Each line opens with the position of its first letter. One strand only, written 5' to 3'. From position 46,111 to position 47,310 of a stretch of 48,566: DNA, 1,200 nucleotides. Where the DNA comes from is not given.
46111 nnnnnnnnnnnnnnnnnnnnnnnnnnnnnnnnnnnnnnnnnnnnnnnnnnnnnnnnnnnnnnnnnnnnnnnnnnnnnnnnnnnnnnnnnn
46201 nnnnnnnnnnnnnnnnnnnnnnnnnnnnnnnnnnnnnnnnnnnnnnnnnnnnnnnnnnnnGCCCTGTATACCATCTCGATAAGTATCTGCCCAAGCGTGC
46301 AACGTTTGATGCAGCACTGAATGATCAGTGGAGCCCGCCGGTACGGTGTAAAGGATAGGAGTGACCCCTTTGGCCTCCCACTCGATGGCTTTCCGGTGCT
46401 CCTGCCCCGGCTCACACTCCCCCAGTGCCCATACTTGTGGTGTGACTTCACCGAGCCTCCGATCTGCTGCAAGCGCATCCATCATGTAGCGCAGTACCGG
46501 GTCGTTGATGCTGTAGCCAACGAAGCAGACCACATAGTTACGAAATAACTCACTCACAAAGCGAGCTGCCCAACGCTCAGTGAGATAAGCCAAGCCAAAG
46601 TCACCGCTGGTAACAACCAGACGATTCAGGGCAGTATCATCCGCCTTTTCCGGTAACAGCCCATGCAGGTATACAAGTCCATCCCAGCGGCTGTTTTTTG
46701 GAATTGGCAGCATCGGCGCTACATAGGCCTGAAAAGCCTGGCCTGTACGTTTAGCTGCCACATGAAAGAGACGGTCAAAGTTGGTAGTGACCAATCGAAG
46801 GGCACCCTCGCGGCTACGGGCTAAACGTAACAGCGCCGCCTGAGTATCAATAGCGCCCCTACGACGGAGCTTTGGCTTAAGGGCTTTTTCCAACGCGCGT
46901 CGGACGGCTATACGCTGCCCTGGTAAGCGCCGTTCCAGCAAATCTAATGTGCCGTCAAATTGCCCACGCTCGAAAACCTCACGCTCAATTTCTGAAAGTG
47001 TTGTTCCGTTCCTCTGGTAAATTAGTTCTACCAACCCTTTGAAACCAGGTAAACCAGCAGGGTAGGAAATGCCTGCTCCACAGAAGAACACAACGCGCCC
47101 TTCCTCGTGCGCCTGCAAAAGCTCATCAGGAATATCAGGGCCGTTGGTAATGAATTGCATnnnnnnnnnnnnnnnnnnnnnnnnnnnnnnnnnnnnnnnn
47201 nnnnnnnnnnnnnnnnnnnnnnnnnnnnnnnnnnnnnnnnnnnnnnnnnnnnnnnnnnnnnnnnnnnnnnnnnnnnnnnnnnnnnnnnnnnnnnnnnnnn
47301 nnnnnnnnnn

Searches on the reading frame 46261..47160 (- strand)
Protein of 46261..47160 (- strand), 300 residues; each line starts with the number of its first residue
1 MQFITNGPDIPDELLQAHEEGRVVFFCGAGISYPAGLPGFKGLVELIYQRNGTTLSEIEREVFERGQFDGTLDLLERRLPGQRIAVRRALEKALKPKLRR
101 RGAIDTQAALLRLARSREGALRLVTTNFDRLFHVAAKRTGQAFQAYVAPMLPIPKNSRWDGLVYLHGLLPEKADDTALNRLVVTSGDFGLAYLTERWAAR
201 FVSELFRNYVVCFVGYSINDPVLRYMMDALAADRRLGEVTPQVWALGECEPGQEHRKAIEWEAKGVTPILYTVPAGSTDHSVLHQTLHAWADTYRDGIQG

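Call 32: find_related_loci(query=window:46261-47160:-, collection=genome_contigs, flank=2500)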
Query window:46261-47160:- (300 aa) in genome_contigs; peptide patterns used: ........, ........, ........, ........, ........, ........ (x = any residue, [..] = any of these).
523 stretches matched a pattern; 410 encode a relative of the query (tblastn E <= 1e-3); the best 80 are kept; 80 distinct loci.
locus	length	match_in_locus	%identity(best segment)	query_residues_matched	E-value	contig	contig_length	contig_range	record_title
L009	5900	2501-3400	93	1-300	0e+0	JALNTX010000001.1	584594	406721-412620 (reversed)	Enterobacteriaceae bacterium G50 contig00001, whole genome shotgun sequence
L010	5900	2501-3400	92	1-300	0e+0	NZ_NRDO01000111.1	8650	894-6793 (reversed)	Citrobacter sp. NCU1 contig_111, whole genome shotgun sequence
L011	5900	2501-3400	91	1-300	0e+0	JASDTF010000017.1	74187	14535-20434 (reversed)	MAG: Propionivibrio sp. isolate P24860_112_MAG_62 P24860_112_S10_metaspades_284_length_74187_cov_24, whole genome shotgu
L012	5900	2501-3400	91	1-300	0e+0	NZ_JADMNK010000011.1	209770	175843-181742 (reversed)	Leclercia sp. EMC7 NODE_11_length_209770_cov_172.623024, whole genome shotgun sequence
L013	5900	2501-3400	90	1-300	0e+0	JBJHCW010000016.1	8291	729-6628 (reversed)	MAG: Gammaproteobacteria bacterium isolate SF2967_J5348.maxbin.024 NODE_8260_length_8291_cov_4.069574, whole genome shot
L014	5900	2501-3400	90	1-300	0e+0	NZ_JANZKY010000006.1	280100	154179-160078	Propionivibrio soli strain SG131 Scaffold6, whole genome shotgun sequence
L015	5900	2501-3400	90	1-300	0e+0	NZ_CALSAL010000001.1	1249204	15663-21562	MAG: Polaromonas sp. YR568 isolate JJ-MO2C4-301-2-mx-bin692 JJ-MO2C4-301-C1, whole genome shotgun sequence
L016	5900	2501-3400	90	1-300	0e+0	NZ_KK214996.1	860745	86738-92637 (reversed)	Ectothiorhodospira haloalkaliphila ATCC 51935 EcthaDRAFT_EHB.2, whole genome shotgun sequence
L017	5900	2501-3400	89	1-300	0e+0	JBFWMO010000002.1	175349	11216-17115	MAG: Acidithiobacillus sp. isolate CA_2019_NHSR_91 NODE_210_length_175349_cov_35.884883_NHSR, whole genome shotgun seque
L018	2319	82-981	90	1-300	0e+0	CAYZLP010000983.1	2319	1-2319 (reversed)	MAG TPA_asm: uncultured Caldilineaceae bacterium isolate binchicken_co176_4 genome assembly, contig: NODE_68639_length_2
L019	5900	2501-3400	90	1-300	0e+0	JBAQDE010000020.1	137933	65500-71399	MAG: Rhodoferax sp. isolate MFD03280_ilm_asm_bin41 k127_90945, whole genome shotgun sequence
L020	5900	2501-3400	87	1-300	0e+0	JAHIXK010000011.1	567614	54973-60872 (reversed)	MAG: Gammaproteobacteria bacterium isolate MMS_A.mb.25 MMS_A.mb.25_k119_103866, whole genome shotgun sequence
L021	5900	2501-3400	89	1-300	0e+0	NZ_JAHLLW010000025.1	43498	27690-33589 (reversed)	Marinomonas lutimaris strain E165 Scaffold25, whole genome shotgun sequence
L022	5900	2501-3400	88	1-300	0e+0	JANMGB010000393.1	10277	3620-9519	MAG: Burkholderiales bacterium isolate OTE_70b_concoct_341 OTE_70b_k141_4639508, whole genome shotgun sequence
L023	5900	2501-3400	88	1-300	0e+0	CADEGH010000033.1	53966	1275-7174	uncultured bacterium isolate Bacteria sp. RBC034 genome assembly, contig: MAG034_33, whole genome shotgun sequence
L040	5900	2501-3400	87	1-300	3e-179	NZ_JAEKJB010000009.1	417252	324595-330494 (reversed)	Alloalcanivorax marinus strain SY10-13 SY10-13_ctg0004, whole genome shotgun sequence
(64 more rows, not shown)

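Call 54: search_protein_families(library=ncbifam, proteins=[L023:456-1589:+, L023:1049-1663:+, L023:1940-2350:+, L040:1802-2353:+], max_evalue=0.001)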
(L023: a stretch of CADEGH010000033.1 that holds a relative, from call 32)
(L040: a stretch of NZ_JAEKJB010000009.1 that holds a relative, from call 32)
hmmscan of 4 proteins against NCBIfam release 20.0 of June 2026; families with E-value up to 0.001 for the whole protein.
L023:456-1589:+ (377 aa): 7 families
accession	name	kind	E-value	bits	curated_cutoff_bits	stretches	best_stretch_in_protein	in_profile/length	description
TIGR02249.1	integrase_gron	subfamily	2.4e-64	217.7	265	1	103-320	8-233/315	integron integrase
NF011946.0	PRK15417.1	equivalog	5.4e-55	186.9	435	1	101-320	21-248/337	integron integrase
NF040815.2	recomb_XerA_Arch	equivalog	5.3e-12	45.9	220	1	103-273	6-181/263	site-specific tyrosine recombinase/integron integrase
TIGR02224.1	recomb_XerC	equivalog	1e-09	38.2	335.15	1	206-271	131-195/295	tyrosine recombinase XerC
NF002331.0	PRK01287.1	subfamily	4.1e-08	32.6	371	1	206-271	165-230/365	site-specific tyrosine recombinase XerC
NF001399.0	PRK00283.1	subfamily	7.1e-07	28.8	279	1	206-272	137-202/300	tyrosine recombinase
TIGR02225.1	recomb_XerD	equivalog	1.1e-06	28.2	329.6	1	207-270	128-190/290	site-specific tyrosine recombinase XerD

L023:1049-1663:+ (204 aa): 10 families
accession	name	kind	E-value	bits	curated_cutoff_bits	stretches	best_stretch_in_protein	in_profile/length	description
TIGR02249.1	integrase_gron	subfamily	2.1e-31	109.5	265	1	118-197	233-312/315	integron integrase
TIGR02225.1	recomb_XerD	equivalog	4.9e-22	78.6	329.6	1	127-187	216-276/290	site-specific tyrosine recombinase XerD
TIGR02224.1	recomb_XerC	equivalog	1.3e-21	77.2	335.15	1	123-187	215-279/295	tyrosine recombinase XerC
NF001399.0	PRK00283.1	subfamily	2.3e-21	76.3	279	1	127-187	224-285/300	tyrosine recombinase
NF011946.0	PRK15417.1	equivalog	3.5e-20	72.5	435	1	125-200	255-330/337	integron integrase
NF040815.2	recomb_XerA_Arch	equivalog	4.9e-19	68.9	220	1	126-187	195-256/263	site-specific tyrosine recombinase/integron integrase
NF002331.0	PRK01287.1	subfamily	1.8e-15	56.8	371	1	127-186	253-313/365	site-specific tyrosine recombinase XerC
NF003462.0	PRK05084.1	equivalog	5.5e-09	35.2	267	1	140-188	299-347/360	tyrosine recombinase XerS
NF007371.0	PRK09871.1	subfamily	8.5e-05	22.2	222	1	131-188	120-177/198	tyrosine-type DNA invertase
NF007370.0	PRK09870.1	subfamily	0.00013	21.7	221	1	133-185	127-179/200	tyrosine-type DNA invertase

L023:1940-2350:+ (136 aa): 0 families

L040:1802-2353:+ (183 aa): 0 families
